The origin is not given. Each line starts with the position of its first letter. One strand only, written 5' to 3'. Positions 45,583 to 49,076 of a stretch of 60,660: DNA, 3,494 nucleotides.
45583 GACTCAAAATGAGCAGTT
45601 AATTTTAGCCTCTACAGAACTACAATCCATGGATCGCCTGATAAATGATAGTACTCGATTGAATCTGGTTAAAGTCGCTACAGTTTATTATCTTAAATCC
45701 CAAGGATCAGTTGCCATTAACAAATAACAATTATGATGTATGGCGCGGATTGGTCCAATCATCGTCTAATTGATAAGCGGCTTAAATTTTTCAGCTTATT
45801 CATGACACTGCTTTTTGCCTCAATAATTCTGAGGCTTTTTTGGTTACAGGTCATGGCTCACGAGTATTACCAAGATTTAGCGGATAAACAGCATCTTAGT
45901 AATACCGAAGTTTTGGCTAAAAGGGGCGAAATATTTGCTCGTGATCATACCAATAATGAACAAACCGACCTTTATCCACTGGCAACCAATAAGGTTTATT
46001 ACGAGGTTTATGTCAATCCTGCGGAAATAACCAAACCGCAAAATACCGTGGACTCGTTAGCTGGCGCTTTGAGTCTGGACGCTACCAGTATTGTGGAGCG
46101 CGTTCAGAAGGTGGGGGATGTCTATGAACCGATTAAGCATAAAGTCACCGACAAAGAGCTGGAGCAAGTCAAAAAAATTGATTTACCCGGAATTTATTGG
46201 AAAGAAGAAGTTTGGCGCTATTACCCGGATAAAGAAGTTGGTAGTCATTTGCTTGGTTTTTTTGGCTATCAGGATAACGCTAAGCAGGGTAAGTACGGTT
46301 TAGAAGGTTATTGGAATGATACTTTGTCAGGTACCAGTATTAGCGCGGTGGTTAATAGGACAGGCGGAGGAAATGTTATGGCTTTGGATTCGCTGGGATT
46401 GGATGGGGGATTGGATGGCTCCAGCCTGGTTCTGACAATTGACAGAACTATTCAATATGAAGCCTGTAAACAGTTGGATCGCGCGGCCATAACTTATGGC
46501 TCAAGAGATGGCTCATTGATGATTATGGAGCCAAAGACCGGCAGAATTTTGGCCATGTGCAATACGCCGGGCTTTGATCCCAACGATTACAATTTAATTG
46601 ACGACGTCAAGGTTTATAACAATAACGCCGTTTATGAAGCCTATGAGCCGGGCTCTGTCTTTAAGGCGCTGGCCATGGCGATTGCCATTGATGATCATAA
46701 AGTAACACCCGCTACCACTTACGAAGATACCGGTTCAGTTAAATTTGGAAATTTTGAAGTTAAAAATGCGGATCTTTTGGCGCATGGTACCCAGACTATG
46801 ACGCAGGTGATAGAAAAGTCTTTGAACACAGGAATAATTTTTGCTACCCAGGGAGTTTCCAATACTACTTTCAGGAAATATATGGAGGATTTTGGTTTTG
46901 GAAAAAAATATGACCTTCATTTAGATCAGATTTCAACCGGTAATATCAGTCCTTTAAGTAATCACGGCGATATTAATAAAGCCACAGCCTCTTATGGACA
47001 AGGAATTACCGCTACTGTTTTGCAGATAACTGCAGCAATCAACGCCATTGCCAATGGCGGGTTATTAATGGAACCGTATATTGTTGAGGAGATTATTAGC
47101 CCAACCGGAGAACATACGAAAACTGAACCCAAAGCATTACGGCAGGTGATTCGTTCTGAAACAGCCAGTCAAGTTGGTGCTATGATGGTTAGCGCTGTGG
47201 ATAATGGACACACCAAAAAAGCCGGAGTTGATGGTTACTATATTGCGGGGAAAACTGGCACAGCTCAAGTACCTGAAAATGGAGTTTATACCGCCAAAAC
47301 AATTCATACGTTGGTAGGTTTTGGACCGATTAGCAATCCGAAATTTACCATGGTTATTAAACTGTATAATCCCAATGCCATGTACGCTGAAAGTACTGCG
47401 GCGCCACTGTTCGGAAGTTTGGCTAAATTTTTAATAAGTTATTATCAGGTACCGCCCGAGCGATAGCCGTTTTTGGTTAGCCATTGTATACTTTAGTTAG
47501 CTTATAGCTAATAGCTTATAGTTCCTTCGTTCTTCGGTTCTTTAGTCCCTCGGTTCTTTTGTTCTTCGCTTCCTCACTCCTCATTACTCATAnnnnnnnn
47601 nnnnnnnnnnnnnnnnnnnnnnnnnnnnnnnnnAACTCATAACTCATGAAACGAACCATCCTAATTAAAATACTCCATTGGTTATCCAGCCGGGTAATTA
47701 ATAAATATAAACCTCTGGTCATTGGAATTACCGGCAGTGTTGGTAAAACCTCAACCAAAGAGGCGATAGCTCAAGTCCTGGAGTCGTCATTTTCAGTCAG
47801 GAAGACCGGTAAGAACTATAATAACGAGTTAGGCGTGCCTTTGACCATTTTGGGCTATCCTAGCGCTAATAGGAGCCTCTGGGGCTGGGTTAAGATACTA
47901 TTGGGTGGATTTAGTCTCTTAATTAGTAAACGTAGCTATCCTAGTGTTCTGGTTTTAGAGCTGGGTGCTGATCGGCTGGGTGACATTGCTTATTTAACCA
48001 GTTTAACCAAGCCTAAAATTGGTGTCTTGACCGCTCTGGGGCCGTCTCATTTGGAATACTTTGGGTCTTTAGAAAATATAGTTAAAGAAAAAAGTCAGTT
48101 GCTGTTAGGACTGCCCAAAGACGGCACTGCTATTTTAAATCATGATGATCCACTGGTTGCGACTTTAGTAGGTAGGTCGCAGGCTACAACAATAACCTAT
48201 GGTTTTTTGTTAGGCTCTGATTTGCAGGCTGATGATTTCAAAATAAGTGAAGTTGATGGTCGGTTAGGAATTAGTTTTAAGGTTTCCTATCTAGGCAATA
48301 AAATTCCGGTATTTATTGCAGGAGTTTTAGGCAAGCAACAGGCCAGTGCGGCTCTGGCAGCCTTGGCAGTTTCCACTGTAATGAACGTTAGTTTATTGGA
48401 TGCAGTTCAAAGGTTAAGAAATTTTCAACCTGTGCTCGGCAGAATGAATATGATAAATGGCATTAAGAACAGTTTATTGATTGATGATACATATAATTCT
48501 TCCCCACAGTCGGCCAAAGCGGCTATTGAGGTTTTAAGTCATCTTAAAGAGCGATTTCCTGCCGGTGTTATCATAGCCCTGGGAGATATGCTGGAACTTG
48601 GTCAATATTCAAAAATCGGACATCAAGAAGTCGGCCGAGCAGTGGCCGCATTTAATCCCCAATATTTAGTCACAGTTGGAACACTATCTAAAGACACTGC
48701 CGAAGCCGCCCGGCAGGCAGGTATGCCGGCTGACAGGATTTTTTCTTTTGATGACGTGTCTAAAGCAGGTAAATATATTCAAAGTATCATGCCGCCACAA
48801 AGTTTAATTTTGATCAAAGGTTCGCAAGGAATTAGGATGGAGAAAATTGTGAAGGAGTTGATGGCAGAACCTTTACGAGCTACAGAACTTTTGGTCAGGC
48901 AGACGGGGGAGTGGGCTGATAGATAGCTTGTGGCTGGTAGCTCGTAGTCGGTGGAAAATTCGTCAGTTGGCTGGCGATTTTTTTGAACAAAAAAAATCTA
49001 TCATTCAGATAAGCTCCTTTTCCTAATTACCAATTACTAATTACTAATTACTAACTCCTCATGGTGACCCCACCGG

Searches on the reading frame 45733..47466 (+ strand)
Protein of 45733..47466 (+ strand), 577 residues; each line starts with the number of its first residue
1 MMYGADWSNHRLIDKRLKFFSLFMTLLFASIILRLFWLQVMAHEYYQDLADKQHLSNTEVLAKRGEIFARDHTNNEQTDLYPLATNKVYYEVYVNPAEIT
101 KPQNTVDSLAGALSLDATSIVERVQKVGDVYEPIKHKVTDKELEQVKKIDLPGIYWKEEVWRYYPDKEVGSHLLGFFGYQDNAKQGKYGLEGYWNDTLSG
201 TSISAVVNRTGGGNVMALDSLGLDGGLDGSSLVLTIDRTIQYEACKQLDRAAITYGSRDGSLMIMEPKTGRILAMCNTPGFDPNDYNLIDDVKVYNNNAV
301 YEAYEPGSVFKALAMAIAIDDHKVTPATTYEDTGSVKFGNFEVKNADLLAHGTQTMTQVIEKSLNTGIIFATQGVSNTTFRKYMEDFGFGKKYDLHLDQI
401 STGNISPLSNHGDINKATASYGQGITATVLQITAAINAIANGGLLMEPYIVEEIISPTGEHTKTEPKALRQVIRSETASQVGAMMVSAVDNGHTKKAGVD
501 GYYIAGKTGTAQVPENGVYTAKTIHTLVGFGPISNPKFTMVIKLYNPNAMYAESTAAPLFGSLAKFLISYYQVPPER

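Call 61: search_protein_families(library=pfam, proteins=[window:45733-47466:+], max_evalue=0.0001)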
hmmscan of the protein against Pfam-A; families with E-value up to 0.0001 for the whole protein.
window:45733-47466:+ (577 aa): 2 families
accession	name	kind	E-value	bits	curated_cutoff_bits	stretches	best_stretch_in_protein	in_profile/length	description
PF00905.27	Transpeptidase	-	4.8e-63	213.6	22.1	1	260-563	1-297/299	Penicillin binding protein transpeptidase domain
PF03717.20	PBP_dimer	-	3.6e-16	60.5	24.4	1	62-215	4-175/180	Penicillin-binding Protein dimerisation domain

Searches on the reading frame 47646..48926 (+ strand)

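Call 61: search_protein_families(library=pfam, proteins=[window:47646-48926:+], max_evalue=0.0001)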
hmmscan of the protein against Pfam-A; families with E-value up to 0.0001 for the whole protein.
window:47646-48926:+ (426 aa): 2 families
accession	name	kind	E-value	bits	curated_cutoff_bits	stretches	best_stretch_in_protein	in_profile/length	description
PF08245.18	Mur_ligase_M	-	8.5e-35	121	24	2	99-242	57-199/200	Mur ligase middle domain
PF02875.26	Mur_ligase_C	-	5.4e-15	56.8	28.4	1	265-393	1-126/127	Mur ligase, glutamate ligase domain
